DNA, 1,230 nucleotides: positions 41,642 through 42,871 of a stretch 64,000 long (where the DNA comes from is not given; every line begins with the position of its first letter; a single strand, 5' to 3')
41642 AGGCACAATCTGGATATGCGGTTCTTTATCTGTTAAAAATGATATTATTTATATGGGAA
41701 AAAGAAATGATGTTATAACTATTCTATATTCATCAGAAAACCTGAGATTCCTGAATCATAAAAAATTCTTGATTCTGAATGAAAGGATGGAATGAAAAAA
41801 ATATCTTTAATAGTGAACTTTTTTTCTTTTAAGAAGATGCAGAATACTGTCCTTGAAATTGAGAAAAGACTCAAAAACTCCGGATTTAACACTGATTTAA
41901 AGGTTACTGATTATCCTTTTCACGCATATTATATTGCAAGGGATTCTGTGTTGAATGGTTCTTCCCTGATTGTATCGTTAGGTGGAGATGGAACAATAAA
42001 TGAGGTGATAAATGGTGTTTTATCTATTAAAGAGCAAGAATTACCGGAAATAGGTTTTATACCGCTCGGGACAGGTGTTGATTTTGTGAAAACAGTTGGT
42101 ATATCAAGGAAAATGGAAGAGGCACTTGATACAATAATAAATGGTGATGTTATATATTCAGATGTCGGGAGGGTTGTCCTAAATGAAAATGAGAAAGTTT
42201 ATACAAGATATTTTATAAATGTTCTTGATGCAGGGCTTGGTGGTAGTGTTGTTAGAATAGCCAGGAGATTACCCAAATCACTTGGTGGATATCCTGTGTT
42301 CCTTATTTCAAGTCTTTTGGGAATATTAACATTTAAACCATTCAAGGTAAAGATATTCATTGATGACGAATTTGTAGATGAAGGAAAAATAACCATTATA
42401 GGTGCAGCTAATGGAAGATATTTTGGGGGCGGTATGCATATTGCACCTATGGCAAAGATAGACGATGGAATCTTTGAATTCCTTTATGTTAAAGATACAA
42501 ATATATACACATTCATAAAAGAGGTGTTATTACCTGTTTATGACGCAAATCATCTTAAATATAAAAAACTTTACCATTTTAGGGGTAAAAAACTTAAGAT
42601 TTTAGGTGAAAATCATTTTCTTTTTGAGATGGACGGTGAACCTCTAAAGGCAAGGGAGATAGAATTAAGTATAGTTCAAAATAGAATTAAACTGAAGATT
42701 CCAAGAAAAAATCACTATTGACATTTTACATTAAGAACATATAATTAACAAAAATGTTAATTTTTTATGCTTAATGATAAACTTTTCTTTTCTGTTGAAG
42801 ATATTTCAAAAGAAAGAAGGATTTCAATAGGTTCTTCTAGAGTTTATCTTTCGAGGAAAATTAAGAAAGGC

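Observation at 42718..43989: AbiEi/AbiEii-type abortive-infection toxin-antitoxin pair with a palindromic operator, wedged between a lipid kinase gene and leuS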

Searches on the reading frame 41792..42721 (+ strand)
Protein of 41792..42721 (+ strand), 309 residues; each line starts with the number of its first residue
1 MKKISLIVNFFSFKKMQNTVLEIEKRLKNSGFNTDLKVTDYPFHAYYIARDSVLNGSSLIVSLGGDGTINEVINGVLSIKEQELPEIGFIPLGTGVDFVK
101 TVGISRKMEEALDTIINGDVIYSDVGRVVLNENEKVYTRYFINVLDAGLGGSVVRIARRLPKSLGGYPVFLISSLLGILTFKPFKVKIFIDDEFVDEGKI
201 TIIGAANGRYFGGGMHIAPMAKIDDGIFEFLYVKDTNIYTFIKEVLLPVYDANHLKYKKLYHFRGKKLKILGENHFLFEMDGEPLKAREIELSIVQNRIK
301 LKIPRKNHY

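Call 3: search_protein_families(library=pfam, proteins=[window:41792-42721:+], max_evalue=1)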
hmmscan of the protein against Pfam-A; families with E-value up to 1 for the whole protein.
window:41792-42721:+ (309 aa): 4 families
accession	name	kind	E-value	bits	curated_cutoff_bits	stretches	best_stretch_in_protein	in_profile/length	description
PF00781.29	DAGK_cat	-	5.2e-25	87.9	23.6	1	4-128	2-125/125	Diacylglycerol kinase catalytic domain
PF19279.4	YegS_C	-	5.6e-19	68.9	27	1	147-292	5-147/158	YegS C-terminal NAD kinase beta sandwich-like domain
PF01513.26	NAD_kinase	-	0.046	14.5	25.5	1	24-88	45-101/130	ATP-NAD kinase N-terminal domain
PF14794.11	DUF4479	-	0.05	13.8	25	0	151-178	12-39/71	Domain of unknown function (DUF4479)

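Call 10: find_encoding_contigs(protein=window:41792-42721:+, flank=6000, max_places=10)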
Protein window:41792-42721:+ (309 aa): no gene with exactly this product is on record in the collection.

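Call 17: find_related_loci(query=window:41792-42718:+, collection=genome_contigs, flank=8000)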
Query window:41792-42718:+ (309 aa) in genome_contigs; peptide patterns used: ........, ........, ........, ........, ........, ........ (x = any residue, [..] = any of these).
147 stretches matched a pattern; 3 encode a relative of the query (tblastn E <= 1e-3); 3 distinct loci.
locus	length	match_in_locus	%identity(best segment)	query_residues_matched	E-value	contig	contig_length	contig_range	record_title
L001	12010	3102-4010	45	2-304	2e-85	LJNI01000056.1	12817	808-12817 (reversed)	MAG: candidate division TA06 bacterium DG_78 WOR1_52_54_5637, whole genome shotgun sequence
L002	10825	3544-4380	34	35-304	2e-43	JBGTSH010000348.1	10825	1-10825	MAG: Polyangiaceae bacterium isolate WDNA12_bin.27.orig NODE_4914_length_10825_cov_0.750421, whole genome shotgun sequen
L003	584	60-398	34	196-304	4e-18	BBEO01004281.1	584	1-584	Byssovorax cruenta JCM 12614 DNA, contig: JCM12614.contig04281, whole genome shotgun sequence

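Call 20: search_protein_families(library=pfam, proteins=[L001:4034-4768:-, L001:5145-5747:-, L001:41-484:-], max_evalue=0.01)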
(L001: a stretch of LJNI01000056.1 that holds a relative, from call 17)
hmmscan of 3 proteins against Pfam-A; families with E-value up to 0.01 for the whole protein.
L001:4034-4768:- (244 aa): 3 families
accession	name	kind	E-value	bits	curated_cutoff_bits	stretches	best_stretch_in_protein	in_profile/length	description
PF07676.18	PD40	-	2e-08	34.4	20.9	0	198-228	13-38/38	WD40-like Beta Propeller Repeat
PF00930.27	DPPIV_N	-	0.00014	21.1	22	0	197-212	46-61/354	Dipeptidyl peptidase IV (DPP IV) N-terminal region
PF14583.12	Pectate_lyase22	-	0.00014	21.1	30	0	76-120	217-266/386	Oligogalacturonate lyase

L001:5145-5747:- (200 aa): 1 family
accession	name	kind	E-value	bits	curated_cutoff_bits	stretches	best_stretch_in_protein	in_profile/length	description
PF01467.32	CTP_transf_like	-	5.1e-22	78.9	21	1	17-174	1-133/133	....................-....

L001:41-484:- (147 aa): 2 families
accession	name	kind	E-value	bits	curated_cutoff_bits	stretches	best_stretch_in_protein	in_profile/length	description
PF00572.24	Ribosomal_L13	-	9.9e-50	168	23.8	1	13-131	1-119/119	Ribosomal protein L13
PF03159.24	XRN_N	-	0.0072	16.2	22.9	1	91-134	78-121/241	XRN 5'-3' exonuclease N-terminus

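Call 21: find_homologous_proteins(query=window:41792-42718:+, max_evalue=1e-20)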
Query window:41792-42718:+ (309 aa): 2543 proteins with E <= 1e-20 among 5590 candidates; the best 120 are listed.
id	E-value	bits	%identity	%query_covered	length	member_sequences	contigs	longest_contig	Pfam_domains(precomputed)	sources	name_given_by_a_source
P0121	3.4e-198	675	100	100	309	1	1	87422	PF00781.30,PF19279.5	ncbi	-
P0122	6.5e-186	634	92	100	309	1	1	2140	PF00781.30,PF19279.5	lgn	-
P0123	1.2e-150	519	75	99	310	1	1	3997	PF00781.30,PF19279.5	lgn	-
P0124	8.4e-116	404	64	94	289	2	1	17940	PF00781.30,PF19279.5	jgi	-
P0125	2.5e-90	321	51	98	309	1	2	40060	PF00781.30,PF19279.5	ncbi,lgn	-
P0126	4.8e-89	316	51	97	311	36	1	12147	PF00781.30,PF19279.5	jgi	jgi:YegS/Rv2252/BmrU family lipid kinase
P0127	1.3e-88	315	48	97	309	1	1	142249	PF00781.30,PF19279.5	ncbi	-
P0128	2.6e-88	314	49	98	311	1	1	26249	PF00781.30,PF19279.5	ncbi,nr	ncbi:MAG: diacylglycerol kinase family lipid kinase [candidate division WOR-3 bacterium]|nr:diacylgl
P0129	4.6e-88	313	52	91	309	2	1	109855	PF00781.30,PF19279.5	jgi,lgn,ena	-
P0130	2.0e-87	311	49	98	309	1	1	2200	PF00781.30,PF19279.5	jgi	jgi:diacylglycerol kinase (ATP)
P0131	2.2e-87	311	49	97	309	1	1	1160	PF00781.30,PF19279.5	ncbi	-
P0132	3.2e-87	310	49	98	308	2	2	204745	PF00781.30,PF19279.5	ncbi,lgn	ncbi:MAG: diacylglycerol kinase family protein [candidate division WOR-3 bacterium]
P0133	4.8e-87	310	47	97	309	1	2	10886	PF00781.30,PF19279.5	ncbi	ncbi:MAG: diacylglycerol kinase family protein [candidate division WOR-3 bacterium]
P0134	2.8e-85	304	49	92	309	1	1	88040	PF00781.30,PF19279.5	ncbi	-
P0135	1.1e-84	302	51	92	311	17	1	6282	PF00781.30,PF19279.5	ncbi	ncbi:Diacylglycerol kinase [subsurface metagenome]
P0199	5.4e-45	172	34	92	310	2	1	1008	PF00781.30,PF19279.5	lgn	-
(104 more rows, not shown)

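Call 22: find_encoding_contigs(protein=P0122, flank=6000, max_places=3)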
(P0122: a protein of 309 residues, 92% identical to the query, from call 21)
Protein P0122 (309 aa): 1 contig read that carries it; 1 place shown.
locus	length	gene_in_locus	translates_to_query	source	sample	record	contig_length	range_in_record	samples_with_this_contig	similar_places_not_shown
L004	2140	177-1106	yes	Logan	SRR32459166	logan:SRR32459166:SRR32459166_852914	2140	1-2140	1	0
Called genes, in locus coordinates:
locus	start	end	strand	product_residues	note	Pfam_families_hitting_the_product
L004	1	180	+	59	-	?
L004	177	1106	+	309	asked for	PF00781:DAGK_cat, PF19279:YegS_C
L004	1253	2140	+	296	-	?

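Call 23: find_encoding_contigs(protein=P0123, flank=6000, max_places=3)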
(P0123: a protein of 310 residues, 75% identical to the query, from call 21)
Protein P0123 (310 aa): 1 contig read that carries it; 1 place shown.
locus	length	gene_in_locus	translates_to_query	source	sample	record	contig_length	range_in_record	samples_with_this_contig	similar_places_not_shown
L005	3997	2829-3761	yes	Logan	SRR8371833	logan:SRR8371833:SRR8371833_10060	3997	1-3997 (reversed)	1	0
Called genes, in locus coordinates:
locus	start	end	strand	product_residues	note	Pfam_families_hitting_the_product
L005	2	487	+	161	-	?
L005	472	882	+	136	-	-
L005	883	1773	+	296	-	PF17963:Big_9 (faint)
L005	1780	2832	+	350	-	-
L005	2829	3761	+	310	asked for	PF00781:DAGK_cat, PF19279:YegS_C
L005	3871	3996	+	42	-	?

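Call 24: find_encoding_contigs(protein=P0124, flank=6000, max_places=3)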
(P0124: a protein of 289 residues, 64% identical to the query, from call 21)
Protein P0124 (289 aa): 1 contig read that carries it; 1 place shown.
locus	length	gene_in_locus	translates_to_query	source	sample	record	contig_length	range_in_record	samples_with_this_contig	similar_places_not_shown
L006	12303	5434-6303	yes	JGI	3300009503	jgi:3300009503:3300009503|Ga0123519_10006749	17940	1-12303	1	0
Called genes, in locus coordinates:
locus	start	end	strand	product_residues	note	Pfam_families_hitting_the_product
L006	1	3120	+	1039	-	?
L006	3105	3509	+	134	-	-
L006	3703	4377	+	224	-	-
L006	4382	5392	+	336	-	-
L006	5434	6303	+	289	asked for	PF00781:DAGK_cat, PF19279:YegS_C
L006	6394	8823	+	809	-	PF00133:tRNA-synt_1, PF09334:tRNA-synt_1g, PF13603:tRNA-synt_1_2, PF00133:tRNA-synt_1, PF08264:Anticodon_1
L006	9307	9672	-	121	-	-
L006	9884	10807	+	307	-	-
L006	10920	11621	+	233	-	PF14371:DUF4412 (weak)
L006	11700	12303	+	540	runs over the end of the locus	-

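Call 76: search_protein_families(library=ncbifam, proteins=[window:41792-42721:+], max_evalue=1e-10)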
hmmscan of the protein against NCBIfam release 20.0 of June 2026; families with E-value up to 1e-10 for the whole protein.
window:41792-42721:+ (309 aa): 10 families
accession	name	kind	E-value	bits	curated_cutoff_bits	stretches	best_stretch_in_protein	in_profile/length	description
TIGR00147.1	TIGR00147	subfamily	3.2e-48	164.2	118.65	1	1-304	1-295/296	YegS/Rv2252/BmrU family lipid kinase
NF009602.0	PRK13054.1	equivalog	2.5e-44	151.6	284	1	20-306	20-295/301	lipid kinase YegS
NF009874.0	PRK13337.1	equivalog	9.9e-41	139.6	385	1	1-306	2-296/305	diacylglycerol kinase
NF009603.0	PRK13055.1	subfamily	2e-39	135.5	342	1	2-301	3-297/335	diacylglycerol kinase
TIGR03702.1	lip_kinase_YegS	equivalog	5.1e-39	134.1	387.45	1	18-305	14-290/295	lipid kinase YegS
NF009604.0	PRK13057.1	equivalog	5.9e-34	117.4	274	1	3-307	10-298/302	lipid kinase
NF009605.0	PRK13059.1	equivalog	6e-31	107.5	313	1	1-300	1-288/295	putative lipid kinase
NF008882.0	PRK11914.1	equivalog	2.2e-21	76.3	302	1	26-300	34-299/306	diacylglycerol kinase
NF002033.0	PRK00861.1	subfamily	1.9e-16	59.6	293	1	2-307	12-308/328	putative lipid kinase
NF009025.0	PRK12361.1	equivalog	1e-12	47.1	505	1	3-306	243-542/546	hypothetical protein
